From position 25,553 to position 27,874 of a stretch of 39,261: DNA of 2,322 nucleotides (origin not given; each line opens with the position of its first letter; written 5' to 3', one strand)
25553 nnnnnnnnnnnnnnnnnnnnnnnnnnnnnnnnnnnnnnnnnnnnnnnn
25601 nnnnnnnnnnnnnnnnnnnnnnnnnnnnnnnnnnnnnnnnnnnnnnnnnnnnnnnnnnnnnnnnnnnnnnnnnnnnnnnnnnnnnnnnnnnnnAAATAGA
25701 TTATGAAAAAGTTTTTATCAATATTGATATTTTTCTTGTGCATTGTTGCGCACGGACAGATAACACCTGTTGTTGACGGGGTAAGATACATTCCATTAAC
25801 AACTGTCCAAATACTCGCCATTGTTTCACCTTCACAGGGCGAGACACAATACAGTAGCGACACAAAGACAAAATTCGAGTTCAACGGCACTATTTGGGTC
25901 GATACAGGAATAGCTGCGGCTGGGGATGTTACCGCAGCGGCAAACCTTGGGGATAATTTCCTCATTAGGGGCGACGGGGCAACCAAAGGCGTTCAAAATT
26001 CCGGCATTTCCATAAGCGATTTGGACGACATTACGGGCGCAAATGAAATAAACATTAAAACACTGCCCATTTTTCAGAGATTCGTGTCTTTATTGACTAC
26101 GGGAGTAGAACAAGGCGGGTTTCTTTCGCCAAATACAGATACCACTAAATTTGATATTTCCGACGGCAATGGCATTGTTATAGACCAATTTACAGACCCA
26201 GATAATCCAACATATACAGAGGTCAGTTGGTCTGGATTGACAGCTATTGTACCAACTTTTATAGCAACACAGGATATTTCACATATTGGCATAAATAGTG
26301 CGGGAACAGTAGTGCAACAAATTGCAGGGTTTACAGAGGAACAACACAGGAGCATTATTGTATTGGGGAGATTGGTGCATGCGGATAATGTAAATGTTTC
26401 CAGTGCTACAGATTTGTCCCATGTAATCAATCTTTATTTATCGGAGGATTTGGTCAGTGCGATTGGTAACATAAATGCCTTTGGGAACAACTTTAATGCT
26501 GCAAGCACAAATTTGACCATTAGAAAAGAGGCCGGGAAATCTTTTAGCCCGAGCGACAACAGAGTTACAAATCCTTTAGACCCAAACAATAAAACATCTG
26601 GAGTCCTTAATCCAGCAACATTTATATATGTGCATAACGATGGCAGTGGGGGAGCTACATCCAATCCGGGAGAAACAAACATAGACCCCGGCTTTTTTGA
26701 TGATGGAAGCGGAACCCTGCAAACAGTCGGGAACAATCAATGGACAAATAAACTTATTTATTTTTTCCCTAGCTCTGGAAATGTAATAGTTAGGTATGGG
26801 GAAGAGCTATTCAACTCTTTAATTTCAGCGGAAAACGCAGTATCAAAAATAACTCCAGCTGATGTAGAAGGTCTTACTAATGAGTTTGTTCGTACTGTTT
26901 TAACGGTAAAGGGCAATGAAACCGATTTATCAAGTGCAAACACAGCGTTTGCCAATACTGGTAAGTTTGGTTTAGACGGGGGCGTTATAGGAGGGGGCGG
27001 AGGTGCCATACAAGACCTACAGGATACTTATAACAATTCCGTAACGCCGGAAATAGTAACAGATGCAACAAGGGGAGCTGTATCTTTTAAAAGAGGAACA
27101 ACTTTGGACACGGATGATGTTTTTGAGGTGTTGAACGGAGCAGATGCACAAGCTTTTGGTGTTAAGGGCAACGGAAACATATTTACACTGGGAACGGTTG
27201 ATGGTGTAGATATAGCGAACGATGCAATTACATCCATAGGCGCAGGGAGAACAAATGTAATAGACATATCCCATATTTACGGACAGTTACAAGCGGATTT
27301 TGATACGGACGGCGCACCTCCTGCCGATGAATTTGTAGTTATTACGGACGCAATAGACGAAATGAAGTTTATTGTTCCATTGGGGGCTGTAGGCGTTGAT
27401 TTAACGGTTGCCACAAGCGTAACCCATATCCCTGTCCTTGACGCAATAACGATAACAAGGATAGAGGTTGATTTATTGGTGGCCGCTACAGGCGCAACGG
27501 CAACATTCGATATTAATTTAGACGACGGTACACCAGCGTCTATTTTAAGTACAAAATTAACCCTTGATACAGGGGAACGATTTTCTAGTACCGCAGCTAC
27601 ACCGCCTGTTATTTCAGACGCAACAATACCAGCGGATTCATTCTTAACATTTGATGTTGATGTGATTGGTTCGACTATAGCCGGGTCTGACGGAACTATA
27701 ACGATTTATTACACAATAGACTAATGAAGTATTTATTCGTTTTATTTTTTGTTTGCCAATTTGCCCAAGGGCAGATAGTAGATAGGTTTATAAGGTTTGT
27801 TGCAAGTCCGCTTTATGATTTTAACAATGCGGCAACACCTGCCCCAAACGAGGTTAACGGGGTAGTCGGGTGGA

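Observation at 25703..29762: Three translationally coupled ORFs with Bacteroidota-style signal peptides (fibre/adhesin-like, CBM-like, PL1 pectate-lyase-like) just upstream of the holin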

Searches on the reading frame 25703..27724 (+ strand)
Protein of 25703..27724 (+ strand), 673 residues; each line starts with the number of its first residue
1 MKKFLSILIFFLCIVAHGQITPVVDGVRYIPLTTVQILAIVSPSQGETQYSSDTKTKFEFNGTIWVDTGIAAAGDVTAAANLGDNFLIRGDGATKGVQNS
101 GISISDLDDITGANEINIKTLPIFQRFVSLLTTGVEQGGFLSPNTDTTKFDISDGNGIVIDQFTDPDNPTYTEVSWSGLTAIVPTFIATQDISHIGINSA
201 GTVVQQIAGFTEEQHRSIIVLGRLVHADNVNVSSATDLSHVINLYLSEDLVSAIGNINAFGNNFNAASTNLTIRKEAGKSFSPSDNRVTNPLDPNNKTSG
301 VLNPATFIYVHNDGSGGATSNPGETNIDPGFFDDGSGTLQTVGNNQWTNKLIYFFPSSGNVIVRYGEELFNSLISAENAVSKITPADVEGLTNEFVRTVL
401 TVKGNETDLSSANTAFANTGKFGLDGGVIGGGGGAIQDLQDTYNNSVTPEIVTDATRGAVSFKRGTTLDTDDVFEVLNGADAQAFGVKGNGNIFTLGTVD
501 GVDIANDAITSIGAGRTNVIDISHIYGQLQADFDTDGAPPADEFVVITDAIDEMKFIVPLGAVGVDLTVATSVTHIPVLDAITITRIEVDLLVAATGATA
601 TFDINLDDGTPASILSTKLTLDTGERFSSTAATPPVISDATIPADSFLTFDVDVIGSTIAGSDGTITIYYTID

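Call 4: search_protein_families(library=pfam, proteins=[window:25703-27724:+], max_evalue=0.1)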
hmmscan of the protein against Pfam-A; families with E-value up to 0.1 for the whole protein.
window:25703-27724:+ (673 aa): 1 family
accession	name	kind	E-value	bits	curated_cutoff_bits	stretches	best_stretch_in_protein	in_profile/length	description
PF09922.15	LiaF-like_C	-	0.016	15.5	29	1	519-580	16-76/114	Cell wall-active antibiotics response LiaF, C-terminal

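Call 5: search_protein_families(library=phrogs, proteins=[window:25703-27724:+], max_evalue=0.01)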
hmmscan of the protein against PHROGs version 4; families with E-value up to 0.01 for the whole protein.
window:25703-27724:+ (673 aa): 1 family
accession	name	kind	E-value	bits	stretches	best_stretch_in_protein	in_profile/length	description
phrog_5668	-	tail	1.3e-08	34.1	1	148-336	421-606/1567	tail fiber protein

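Call 12: search_protein_families(library=ncbifam, proteins=[window:25703-27724:+], max_evalue=0.1)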
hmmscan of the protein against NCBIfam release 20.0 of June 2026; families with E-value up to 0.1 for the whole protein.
window:25703-27724:+ (673 aa): 1 family
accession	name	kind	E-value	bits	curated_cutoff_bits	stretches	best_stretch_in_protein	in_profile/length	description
NF040535.1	LiaF_C_term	equivalog_domain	0.0076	16.3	57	1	520-580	4-63/103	cell wall-active antibiotics response protein LiaF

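Call 15: find_homologous_proteins(query=window:25703-27721:+, max_evalue=0.001)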
Query window:25703-27721:+ (673 aa): 42 proteins with E <= 0.001 among 8000 candidates.
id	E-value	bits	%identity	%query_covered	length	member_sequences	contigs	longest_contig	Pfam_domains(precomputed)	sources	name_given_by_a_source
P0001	0.0e+0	1454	100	100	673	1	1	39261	-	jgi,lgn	-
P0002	7.4e-143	495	47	88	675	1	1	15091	-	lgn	-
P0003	1.5e-142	494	56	68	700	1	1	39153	PF26209.2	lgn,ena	-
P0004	2.5e-125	437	51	65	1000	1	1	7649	-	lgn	-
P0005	2.4e-123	431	52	64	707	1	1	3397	-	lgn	-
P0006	7.1e-123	429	52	65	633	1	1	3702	PF26209.2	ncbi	-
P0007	3.1e-122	427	50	69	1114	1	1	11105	-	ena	-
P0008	3.6e-117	411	56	54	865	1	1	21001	PF26696.1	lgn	-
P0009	7.7e-109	383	51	54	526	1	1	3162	-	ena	-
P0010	2.6e-103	365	53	54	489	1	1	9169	-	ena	-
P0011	7.9e-93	330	43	66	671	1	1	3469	-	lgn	-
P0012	3.5e-92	328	38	51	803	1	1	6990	-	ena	-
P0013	1.4e-91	326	46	60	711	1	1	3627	-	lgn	-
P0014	7.3e-90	320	48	55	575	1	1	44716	-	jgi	-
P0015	7.6e-85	304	48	58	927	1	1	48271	-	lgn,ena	-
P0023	1.3e-51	194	39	58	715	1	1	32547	PF18338.8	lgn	-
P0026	3.0e-42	163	38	45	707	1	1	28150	-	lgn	-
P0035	7.3e-13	66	29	56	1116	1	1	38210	PF10983.14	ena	-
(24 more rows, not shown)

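Call 50: search_protein_families(library=pfam, proteins=[P0003, P0008, P0023, P0035, P0004, P0026], max_evalue=0.01)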
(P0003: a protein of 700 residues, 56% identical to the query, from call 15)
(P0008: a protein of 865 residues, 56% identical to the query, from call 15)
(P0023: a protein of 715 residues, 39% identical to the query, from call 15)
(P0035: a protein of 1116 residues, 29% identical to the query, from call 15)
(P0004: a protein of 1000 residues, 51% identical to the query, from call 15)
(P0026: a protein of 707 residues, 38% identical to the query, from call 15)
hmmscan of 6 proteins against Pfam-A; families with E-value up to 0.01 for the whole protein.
P0003 (700 aa): 0 families

P0008 (865 aa): 1 family
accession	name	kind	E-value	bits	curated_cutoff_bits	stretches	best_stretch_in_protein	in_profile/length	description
PF10983.13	DUF2793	-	7.5e-05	23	27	1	46-113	21-84/87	Protein of unknown function (DUF2793)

P0023 (715 aa): 1 family
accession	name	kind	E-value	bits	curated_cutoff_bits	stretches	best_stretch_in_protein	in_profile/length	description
PF18338.7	BppL_N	-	6.4e-08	32.4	25.8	1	88-108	4-24/25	Lower baseplate protein N-terminal domain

P0035 (1116 aa): 1 family
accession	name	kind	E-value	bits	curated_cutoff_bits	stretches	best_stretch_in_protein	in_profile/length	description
PF10983.13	DUF2793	-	1.5e-06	28.4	27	1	25-116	3-87/87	Protein of unknown function (DUF2793)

P0004 (1000 aa): 0 families

P0026 (707 aa): 0 families
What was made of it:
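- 26036..26947 (+): P1 central beta-rich body, residues ~112-415, shared with SP-less fibres of unrelated phages. Homologues P0023, P0008 and P0035 carry BppL_N or DUF2793 N-termini instead of an SP (call 50).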

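Call 51: find_encoding_contigs(protein=P0003, flank=10000, max_places=1)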
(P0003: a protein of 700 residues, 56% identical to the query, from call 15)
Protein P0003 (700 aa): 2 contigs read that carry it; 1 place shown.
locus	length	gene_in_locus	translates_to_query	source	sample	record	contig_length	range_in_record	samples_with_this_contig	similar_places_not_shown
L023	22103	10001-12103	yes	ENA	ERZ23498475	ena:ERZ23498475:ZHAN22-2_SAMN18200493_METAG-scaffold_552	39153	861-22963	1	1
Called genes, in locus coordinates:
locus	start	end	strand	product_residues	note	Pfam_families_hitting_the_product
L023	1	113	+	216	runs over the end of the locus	-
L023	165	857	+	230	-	PF03452:Anp1 (faint)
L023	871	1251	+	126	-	-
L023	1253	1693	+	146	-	-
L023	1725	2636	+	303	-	PF25209:Phage_capsid_4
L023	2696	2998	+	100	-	-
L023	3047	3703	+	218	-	-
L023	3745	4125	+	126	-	-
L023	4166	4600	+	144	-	-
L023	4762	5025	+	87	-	-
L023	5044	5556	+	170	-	-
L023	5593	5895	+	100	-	-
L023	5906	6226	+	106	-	-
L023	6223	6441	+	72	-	-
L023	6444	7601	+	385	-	-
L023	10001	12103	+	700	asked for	PF26209:Phage_phiTE_241_C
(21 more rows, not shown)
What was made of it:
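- On Phage tail fibre / receptor-binding protein (P1): SP-less homologues carry BppL_N or DUF2793 N-termini and lie in tail modules (calls 50, 51).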

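Call 52: find_encoding_contigs(protein=P0002, flank=10000, max_places=1)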
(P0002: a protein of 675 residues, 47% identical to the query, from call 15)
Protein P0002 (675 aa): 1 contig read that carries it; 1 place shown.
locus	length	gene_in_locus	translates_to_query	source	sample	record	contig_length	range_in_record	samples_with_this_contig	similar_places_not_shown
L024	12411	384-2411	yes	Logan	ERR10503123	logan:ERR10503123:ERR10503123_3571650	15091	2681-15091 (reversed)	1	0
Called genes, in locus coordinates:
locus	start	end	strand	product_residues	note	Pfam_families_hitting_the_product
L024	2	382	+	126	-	?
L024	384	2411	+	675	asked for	-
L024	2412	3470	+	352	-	PF03382:DUF285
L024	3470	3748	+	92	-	-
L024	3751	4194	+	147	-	-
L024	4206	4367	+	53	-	-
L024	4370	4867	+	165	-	-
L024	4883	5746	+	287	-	-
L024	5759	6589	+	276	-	PF00549:Ligase_CoA (weak), PF01343:Peptidase_S49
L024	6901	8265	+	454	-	PF05065:Phage_capsid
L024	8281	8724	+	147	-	-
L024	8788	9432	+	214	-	-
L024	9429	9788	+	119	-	PF05521:Phage_HCP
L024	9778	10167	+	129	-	-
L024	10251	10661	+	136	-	-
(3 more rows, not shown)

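Call 54: predict_structure(alignment_id=A1)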
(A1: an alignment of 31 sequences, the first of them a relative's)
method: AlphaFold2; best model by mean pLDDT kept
length: 673 residues; sequences in the alignment: 31
mean_pLDDT: 66.7   pTM: 0.44
mean pLDDT of the five models: 66.7, 66.4, 66.0, 65.0, 64.1
residues with pLDDT >= 90: 109; 70-90: 192; 50-70: 205; < 50: 167
segments of 3 or more residues with pLDDT < 50: 1-76, 427-437, 501-551, 562-571, 630-638
pLDDT, mean of each block of 10 residues (from residue 1): 39 40 34 39 33 34 40 46 53 54 59 60 63 80 90 88 72 89 88 88 89 81 81 73 58 74 89 91 74 79 92 84 91 92 95 87 94 90 74 85 95 88 59 48 65 75 72 74 69 57 43 37 40 40 43 57 40 59 69 66 64 59 61 46 63 56 63 62
secondary structure, 60 per line:
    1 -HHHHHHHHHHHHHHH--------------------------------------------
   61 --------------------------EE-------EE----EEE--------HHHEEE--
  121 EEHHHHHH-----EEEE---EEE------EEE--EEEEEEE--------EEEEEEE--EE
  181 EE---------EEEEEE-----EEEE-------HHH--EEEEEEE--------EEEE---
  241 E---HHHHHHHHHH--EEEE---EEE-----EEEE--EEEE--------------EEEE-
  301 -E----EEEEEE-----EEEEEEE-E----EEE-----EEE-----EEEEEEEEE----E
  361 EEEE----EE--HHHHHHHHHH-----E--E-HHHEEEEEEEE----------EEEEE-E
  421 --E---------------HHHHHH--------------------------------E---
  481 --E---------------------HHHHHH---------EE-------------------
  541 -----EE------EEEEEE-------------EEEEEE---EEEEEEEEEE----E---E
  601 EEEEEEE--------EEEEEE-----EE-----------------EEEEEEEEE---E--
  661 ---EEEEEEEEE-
elements in order (helices of 4 or more, strands of 3 or more residues): H2-16 E102-104 E116-118 H123-128 E134-137 E141-143 E150-152 E155-161 E170-176 E179-182 E192-197 E203-206 E219-225 E234-237 H245-254 E257-260 E264-266 E272-275 E278-281 E296-299 E307-312 E318-324 E331-333 E339-341 E347-355 E360-364 H373-382 E396-403 E414-418 H439-444 H505-510 E554-559 E573-578 E582-591 E600-607 E616-621 E646-654 E664-672
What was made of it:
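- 25703..25756 (+): P1 signal peptide, residues 1-18: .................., followed by Gln19. The AF2 model shows an isolated low-confidence helix 2-16 followed by a disordered stretch (call 54).
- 26036..26947 (+): AF2 pLDDT 80-95 over residues ~130-425 (call 54).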

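Call 58: fold_search(model_id=the predicted structure, library=pdb)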
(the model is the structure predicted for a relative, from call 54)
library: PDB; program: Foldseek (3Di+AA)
matches with E <= 10: 1051; with E <= 0.001: 1
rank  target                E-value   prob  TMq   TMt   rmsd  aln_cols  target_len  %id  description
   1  8xcj_F                6.6e-05  0.60  0.13  0.17  22.5       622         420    9  Open State of central tail fiber of bacteriophage lambda upon binding to LamB (gpJ713-LamB complex) (released 2024-05-01)
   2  7vrp_I                3.0e-03  0.99  0.12  0.18   8.5       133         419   19  Structure of infectious bursal disease virus Gx strain (released 2022-03-30)
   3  7vrp_C                3.4e-03  0.99  0.11  0.17   9.0       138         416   21  Structure of infectious bursal disease virus Gx strain (released 2022-03-30)
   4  7dou_4                4.5e-03  1.00  0.11  0.46  10.5       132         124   13  Trimeric cement protein structure of Helicobacter pylori bacteriophage KHP40 (released 2021-10-27)
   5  8k35_A                5.0e-03  0.54  0.09  0.07  19.2       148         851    9  Structure of the bacteriophage lambda tail tip complex (released 2023-11-15)
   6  8xck_F                6.5e-03  0.33  0.10  0.18  18.5       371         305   12  Closed state of central tail fiber of bacteriophage lambda (released 2024-05-01)
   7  7vrp_B                6.9e-03  0.98  0.11  0.17   8.9       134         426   19  Structure of infectious bursal disease virus Gx strain (released 2022-03-30)
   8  8r6x_A                7.7e-03  0.91  0.11  0.27   9.9       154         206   11  Cryo-EM structure of a coxsackievirus A6 virus-like particle (released 2024-10-16)
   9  5ehd_h                8.6e-03  0.99  0.11  0.50   7.7       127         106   10  Crystal structure of human nucleophosmin-core in complex with cytochrome c (released 2016-11-09)
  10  7vrn_A                9.6e-03  0.90  0.11  0.16   9.1       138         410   17  Structure of infectious bursal disease virus Gt strain (released 2022-03-30)
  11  9f4b_F1               1.1e-02  0.91  0.11  0.15   9.7       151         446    7  Pre-assembled baseplate cup of Klebsiella phage KP1 variant vB_Kpn_Lilla1 (released 2025-05-14)
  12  5ehd_J                1.2e-02  0.99  0.12  0.52   5.7       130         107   12  Crystal structure of human nucleophosmin-core in complex with cytochrome c (released 2016-11-09)
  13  1xe0_J                1.3e-02  0.97  0.11  0.49   8.9       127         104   12  The structure and function of Xenopus NO38-core, a histone binding chaperone in the nucleolus (released 2004-12-21)
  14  9f4b_F2               1.3e-02  0.75  0.10  0.15  19.3       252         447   10  Pre-assembled baseplate cup of Klebsiella phage KP1 variant vB_Kpn_Lilla1 (released 2025-05-14)
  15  7vrn_B                1.3e-02  0.93  0.11  0.16   9.5       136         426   14  Structure of infectious bursal disease virus Gt strain (released 2022-03-30)
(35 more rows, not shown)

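Call 61: search_dna_similar(query=window:25703-27721:+, collection=phages, mode=protein, max_rows=25, max_evalue=0.001)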
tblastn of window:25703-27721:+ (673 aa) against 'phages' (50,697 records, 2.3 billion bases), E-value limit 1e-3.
Records with a match: 17; places in all: 17; records where one place covers at least 80% of the query: 0.
Best place of each record, by identity: <60% 17.
By first word of the organism name: Streptomyces 5; Cellulophaga 5; Flavobacterium 2; Synechococcus 2; Stenotrophomonas 1; Rhodobacteraceae 1; Sphingomonas 1.
By host as written in the record: Cellulophaga sp. HaHa_2_1 3; Flavobacterium sp. 2; Streptomyces mirabilis NRRL B-2400 2; Synechococcus sp. LC16 2; Cellulophaga baltica #19 2; Stenotrophomonas maltophilia D1571 1; Streptomyces viridochromogenes DSM40736 1; Streptomyces griseus ATCC 10137 1; and 3 more.
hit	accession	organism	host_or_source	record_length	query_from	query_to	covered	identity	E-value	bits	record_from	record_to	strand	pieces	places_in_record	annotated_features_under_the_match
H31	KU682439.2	Stenotrophomonas phage vB_SmaS-DLP_6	Stenotrophomonas maltophilia D1571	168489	132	410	41%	31.9%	2e-15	87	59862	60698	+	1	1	tail fiber protein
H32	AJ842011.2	Flavobacterium phage 11b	Flavobacterium sp.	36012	113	411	44%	28.8%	4e-15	86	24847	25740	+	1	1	conserved hypothetical protein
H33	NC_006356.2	Flavobacterium phage 11b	Flavobacterium sp.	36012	113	411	44%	28.8%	4e-15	86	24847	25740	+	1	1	peptidase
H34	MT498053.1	Streptomyces phage PHTowN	Streptomyces viridochromogenes DSM40736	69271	131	415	42%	30.1%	1e-6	58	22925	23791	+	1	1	30: hypothetical protein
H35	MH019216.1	Streptomyces phage Wentworth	Streptomyces griseus ATCC 10137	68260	131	415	42%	29.4%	7e-4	49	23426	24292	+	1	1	31: hypothetical protein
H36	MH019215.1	Streptomyces phage Yara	Streptomyces toxytricini NRRL B-5426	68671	133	373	36%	30.7%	1e-9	68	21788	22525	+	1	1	27: hypothetical protein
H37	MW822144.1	Streptomyces phage KimJongPhill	Streptomyces mirabilis NRRL B-2400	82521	112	388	41%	25.3%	3e-6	57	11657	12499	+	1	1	15: hypothetical protein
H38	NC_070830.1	Streptomyces phage KimJongPhill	Streptomyces mirabilis NRRL B-2400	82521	112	388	41%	25.3%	3e-6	57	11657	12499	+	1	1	15: hypothetical protein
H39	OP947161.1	Rhodobacteraceae phage LS06-2018-MD05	-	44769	581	668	13%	48.9%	9e-12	75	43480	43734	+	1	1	virion structural protein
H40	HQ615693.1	Synechococcus phage S-CRM01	Synechococcus sp. LC16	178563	567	662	14%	41.7%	1e-10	71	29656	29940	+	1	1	collagen triple helix repeat domain protein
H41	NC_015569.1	Synechococcus phage S-CRM01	Synechococcus sp. LC16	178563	567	662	14%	41.7%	1e-10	71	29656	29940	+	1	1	tail fiber protein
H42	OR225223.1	Sphingomonas phage Carli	Sphingomonas sp. LR55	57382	583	661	12%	44.3%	8e-5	52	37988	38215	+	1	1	hypothetical protein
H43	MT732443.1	Cellulophaga phage Nekkels_1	Cellulophaga sp. HaHa_2_1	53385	1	65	10%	36.4%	4e-5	53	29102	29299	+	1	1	structural protein | hypothetical protein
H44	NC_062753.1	Cellulophaga phage Nekkels_1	Cellulophaga sp. HaHa_2_1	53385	1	65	10%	36.4%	4e-5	53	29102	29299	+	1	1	virion structural protein | hypothetical protein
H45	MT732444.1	Cellulophaga phage Nekkels_2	Cellulophaga sp. HaHa_2_1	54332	1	65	10%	36.4%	4e-5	53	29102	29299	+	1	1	structural protein | hypothetical protein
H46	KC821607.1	Cellulophaga phage phi19:1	Cellulophaga baltica #19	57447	1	65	10%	36.4%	5e-5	53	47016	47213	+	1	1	structural protein | hypothetical protein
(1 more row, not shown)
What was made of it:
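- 25703..27724 (+): P1, 673 aa: mosaic tail-fibre / receptor-binding-type protein with an N-terminal Sec/SPI signal peptide. PHROG tail fibre 1.3e-8 (call 5). tblastn matches are piecewise: residues 1-65 to Cellulophaga phage 'structural proteins', 112-415 to tail fibres of Stenotrophomonas, Flavobacterium and Streptomyces phages, 567-668 to Synechococcus, Rhodobacteraceae and Sphingomonas phage fibre or virion proteins (call 61).
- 27401..27706 (+): P1 distal domain, residues ~567-668. tblastn 42-49% identity to the S-CRM01 tail fibre and to Rhodobacteraceae and Sphingomonas phage virion proteins (call 61).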

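Call 63: get_annotated_region(hit=H46, flank=7000)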
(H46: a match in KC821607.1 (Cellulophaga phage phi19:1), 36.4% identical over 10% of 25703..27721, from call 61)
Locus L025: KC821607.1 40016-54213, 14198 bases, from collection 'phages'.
description: Cellulophaga phage phi19:1, complete genome.
organism: Cellulophaga phage phi19:1 (NCBI taxid 1327970)
taxonomy: Viruses; Duplodnaviria; Heunggongvirae; Uroviricota; Caudoviricetes; Assiduviridae; Cellubavirus; Cellubavirus phi19una
host: Cellulophaga baltica #19; source: seawater; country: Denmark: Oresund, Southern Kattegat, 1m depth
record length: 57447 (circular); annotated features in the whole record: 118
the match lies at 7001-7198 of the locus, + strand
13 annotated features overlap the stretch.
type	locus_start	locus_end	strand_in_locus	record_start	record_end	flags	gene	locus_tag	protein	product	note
CDS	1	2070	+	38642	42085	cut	-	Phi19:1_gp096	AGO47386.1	phage tail tape measure protein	annotation based on sequence similarity to NCBI nEKB02650, CDD TIGR01760, and Pfam PF10145.4; part of structural virion ...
CDS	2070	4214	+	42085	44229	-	-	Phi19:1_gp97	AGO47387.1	structural protein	annotation based on experimental MS/MS proteomics analysis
CDS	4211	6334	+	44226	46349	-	-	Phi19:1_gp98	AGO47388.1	structural protein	annotation based on experimental MS/MS proteomics analysis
CDS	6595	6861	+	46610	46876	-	-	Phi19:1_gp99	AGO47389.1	hypothetical protein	-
CDS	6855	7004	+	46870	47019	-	-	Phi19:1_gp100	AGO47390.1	hypothetical protein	-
CDS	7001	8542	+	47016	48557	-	-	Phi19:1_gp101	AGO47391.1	structural protein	annotation based on experimental MS/MS proteomics analysis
CDS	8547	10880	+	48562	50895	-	-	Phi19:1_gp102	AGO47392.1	structural protein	annotation based on experimental MS/MS proteomics analysis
CDS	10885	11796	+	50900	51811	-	-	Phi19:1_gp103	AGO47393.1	structural protein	annotation based on experimental MS/MS proteomics analysis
CDS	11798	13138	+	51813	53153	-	-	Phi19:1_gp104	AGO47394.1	structural protein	annotation based on experimental MS/MS proteomics analysis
CDS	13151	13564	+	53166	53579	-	-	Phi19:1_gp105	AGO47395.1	hypothetical protein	-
CDS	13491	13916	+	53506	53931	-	-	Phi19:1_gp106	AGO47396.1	hypothetical protein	-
CDS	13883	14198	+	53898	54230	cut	-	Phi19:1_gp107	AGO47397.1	hypothetical protein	-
CDS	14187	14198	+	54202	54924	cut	-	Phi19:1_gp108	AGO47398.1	hypothetical protein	-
